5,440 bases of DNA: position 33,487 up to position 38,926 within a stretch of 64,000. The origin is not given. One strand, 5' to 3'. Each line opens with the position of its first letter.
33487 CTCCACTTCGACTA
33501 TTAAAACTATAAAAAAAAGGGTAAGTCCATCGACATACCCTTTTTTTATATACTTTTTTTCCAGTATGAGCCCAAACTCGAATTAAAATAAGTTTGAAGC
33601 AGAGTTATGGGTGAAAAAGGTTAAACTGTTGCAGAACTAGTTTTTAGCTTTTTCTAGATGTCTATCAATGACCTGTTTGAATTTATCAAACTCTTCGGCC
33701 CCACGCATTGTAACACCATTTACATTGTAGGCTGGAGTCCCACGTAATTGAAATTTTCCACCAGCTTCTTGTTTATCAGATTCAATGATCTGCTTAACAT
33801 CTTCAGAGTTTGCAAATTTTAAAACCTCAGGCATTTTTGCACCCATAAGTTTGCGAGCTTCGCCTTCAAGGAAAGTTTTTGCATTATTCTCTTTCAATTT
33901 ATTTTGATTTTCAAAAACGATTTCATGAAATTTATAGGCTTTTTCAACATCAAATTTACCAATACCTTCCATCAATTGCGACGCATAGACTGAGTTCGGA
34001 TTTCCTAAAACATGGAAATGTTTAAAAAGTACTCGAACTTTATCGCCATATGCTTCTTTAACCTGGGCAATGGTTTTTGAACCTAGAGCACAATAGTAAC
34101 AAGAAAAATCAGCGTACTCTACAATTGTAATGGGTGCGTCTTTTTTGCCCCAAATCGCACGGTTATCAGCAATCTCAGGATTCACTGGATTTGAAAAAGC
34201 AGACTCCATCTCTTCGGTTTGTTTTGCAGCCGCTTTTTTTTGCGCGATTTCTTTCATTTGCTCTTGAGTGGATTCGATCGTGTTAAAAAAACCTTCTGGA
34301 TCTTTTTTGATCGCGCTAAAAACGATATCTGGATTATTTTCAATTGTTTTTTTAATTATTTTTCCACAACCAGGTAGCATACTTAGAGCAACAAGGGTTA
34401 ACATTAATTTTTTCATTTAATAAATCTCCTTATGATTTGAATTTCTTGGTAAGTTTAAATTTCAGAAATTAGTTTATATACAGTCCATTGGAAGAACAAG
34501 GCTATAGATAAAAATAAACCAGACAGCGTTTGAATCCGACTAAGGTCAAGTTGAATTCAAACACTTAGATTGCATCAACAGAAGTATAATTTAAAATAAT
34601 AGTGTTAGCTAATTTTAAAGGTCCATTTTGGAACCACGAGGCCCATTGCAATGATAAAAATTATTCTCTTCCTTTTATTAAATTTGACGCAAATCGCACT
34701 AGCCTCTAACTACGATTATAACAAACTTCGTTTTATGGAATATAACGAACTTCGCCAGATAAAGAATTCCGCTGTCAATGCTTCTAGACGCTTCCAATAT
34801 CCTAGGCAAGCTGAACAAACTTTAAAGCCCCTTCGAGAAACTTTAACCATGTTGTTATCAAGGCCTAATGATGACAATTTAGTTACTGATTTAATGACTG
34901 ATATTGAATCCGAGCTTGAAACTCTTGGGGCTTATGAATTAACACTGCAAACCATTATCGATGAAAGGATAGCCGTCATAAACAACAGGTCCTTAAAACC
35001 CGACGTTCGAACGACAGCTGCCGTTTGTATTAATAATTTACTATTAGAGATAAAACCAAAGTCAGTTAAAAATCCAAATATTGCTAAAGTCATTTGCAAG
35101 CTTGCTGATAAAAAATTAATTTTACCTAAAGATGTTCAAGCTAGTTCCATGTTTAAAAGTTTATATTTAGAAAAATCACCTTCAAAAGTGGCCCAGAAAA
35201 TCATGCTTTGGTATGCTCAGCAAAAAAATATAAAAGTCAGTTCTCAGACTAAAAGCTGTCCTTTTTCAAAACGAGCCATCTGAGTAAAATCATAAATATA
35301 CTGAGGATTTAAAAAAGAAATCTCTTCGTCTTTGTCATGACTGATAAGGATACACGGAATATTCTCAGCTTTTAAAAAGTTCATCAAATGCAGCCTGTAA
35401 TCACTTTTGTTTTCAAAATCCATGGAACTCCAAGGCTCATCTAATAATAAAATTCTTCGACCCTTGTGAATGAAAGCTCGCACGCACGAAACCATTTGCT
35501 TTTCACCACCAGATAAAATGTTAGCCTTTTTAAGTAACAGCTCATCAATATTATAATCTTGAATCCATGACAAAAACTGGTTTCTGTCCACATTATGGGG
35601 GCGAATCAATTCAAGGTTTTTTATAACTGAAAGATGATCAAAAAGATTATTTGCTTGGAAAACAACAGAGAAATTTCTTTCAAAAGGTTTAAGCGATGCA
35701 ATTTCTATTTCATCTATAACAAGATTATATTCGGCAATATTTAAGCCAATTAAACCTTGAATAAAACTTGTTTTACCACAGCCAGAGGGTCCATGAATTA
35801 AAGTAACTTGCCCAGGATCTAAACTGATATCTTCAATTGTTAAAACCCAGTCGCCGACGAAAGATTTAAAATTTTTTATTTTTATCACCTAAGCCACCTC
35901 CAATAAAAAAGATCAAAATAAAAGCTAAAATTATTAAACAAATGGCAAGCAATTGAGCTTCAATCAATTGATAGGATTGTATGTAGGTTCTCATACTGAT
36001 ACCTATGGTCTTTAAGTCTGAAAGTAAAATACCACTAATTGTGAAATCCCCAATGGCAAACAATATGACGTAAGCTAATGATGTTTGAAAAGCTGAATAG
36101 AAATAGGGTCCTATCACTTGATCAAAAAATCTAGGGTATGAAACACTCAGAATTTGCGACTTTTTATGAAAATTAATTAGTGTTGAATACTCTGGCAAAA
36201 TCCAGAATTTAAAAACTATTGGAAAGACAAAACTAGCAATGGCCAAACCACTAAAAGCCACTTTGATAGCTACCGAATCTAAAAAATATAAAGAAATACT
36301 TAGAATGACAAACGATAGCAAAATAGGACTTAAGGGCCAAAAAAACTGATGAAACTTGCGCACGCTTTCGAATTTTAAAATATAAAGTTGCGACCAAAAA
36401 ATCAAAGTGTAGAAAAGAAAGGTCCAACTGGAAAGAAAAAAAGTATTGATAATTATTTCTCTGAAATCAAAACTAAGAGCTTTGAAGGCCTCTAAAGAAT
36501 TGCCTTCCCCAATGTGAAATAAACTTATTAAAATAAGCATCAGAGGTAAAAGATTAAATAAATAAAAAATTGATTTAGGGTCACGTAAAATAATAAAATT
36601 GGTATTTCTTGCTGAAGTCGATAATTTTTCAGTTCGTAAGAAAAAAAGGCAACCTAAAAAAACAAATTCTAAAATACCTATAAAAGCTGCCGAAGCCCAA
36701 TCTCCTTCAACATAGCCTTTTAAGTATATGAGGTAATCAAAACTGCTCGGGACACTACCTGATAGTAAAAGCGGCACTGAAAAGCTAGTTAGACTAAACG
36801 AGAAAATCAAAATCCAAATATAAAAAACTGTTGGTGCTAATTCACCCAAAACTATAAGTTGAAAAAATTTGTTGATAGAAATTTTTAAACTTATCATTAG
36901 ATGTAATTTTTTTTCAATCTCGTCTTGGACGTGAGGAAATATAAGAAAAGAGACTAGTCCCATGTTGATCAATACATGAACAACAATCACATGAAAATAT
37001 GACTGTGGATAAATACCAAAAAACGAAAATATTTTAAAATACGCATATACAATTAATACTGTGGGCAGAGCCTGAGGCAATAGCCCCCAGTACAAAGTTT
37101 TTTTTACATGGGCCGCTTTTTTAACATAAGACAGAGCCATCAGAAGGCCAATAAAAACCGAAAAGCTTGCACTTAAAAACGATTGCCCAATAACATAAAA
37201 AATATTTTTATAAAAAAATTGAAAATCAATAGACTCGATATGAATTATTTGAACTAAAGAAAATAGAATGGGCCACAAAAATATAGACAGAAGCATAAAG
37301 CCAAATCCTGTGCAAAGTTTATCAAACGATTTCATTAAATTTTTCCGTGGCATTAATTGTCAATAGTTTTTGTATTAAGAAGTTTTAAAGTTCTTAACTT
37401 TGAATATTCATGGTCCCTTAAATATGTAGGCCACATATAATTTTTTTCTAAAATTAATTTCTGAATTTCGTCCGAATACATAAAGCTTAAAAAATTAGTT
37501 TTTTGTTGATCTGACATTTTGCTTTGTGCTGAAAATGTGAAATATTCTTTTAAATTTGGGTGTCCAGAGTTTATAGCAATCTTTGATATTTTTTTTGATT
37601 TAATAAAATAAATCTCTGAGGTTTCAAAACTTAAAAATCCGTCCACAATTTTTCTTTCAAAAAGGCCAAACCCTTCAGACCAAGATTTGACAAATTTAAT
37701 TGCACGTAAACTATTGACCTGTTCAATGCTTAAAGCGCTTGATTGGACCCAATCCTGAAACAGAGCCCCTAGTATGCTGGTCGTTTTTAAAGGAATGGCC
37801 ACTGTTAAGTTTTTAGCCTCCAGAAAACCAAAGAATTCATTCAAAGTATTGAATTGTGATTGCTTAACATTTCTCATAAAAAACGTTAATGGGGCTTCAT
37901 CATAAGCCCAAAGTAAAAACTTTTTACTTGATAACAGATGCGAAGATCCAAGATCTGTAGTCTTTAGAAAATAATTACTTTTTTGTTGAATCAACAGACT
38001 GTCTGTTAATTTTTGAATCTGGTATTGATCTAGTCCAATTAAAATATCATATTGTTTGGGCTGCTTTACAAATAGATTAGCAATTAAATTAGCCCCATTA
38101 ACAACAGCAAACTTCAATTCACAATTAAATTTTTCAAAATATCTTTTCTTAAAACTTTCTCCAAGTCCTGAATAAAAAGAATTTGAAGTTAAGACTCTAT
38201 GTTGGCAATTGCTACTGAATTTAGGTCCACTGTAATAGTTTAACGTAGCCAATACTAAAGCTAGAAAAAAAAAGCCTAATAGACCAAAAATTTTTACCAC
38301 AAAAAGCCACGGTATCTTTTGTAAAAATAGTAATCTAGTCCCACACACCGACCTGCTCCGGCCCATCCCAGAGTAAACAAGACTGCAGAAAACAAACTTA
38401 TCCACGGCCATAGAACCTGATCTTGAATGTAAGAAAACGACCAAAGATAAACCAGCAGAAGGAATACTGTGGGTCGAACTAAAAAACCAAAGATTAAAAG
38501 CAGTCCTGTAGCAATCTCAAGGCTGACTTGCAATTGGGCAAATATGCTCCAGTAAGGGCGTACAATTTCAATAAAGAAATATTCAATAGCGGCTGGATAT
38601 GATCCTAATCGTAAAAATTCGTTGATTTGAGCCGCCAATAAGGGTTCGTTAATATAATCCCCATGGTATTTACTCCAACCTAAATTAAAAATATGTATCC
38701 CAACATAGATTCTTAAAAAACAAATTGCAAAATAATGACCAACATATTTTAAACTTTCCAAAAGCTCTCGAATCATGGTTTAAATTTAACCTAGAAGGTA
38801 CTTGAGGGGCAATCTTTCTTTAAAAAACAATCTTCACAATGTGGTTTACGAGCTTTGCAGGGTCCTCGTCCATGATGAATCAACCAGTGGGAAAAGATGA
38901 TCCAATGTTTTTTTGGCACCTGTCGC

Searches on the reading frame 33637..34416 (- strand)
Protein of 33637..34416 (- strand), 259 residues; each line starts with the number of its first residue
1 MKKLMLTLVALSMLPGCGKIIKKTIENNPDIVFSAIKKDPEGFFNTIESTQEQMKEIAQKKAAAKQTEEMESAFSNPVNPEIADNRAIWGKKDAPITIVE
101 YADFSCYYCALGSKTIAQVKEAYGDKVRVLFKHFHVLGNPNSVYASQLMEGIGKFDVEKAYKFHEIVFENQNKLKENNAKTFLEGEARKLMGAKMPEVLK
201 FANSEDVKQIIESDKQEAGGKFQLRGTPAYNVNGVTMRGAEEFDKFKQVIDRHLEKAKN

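Call 43: search_protein_families(library=pfam, proteins=[window:33637-34416:-], max_evalue=1e-8)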
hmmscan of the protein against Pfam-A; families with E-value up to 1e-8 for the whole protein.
window:33637-34416:- (259 aa): 2 families
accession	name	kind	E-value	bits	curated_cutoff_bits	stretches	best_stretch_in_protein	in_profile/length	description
PF13462.12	Thioredoxin_4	-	1e-20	75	23.2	1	87-251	6-164/165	Thioredoxin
PF01323.26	DSBA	-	6.9e-12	46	25.6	1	97-250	1-190/191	DSBA-like thioredoxin domain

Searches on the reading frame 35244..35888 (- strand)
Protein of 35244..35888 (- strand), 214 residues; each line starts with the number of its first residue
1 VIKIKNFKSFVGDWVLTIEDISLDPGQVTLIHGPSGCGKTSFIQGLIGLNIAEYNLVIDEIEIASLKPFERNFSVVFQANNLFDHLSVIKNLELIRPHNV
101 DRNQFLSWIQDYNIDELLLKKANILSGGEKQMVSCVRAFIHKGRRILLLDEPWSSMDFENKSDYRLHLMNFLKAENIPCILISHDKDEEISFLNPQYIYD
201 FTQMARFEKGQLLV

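Call 44: search_protein_families(library=pfam, proteins=[window:35244-35888:-], max_evalue=0.000001)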
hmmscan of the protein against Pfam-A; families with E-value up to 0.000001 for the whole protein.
window:35244-35888:- (214 aa): 3 families
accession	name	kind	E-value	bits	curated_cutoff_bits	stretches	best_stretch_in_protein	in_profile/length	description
PF00005.33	ABC_tran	-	3.8e-20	73.3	25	1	21-153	6-136/137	ABC transporter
PF13476.12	AAA_23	-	2.3e-07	32.1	27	1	2-46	2-39/201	AAA domain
PF02463.25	SMC_N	-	6.9e-07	29.3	40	0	2-186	5-199/220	RecF/RecN/SMC N terminal domain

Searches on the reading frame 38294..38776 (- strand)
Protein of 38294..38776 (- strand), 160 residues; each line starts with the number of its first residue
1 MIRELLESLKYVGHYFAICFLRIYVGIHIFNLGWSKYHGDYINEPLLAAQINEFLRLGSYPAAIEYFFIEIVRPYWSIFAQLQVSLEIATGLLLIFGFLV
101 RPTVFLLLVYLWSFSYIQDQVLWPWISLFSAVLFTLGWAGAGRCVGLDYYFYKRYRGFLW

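Call 44: search_protein_families(library=pfam, proteins=[window:38294-38776:-], max_evalue=0.000001)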
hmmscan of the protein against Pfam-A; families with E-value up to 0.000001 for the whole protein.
window:38294-38776:- (160 aa): 1 family
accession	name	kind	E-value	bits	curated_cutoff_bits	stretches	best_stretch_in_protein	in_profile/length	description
PF07681.17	DoxX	-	7.3e-08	33.4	23.6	1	18-111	2-76/85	DoxX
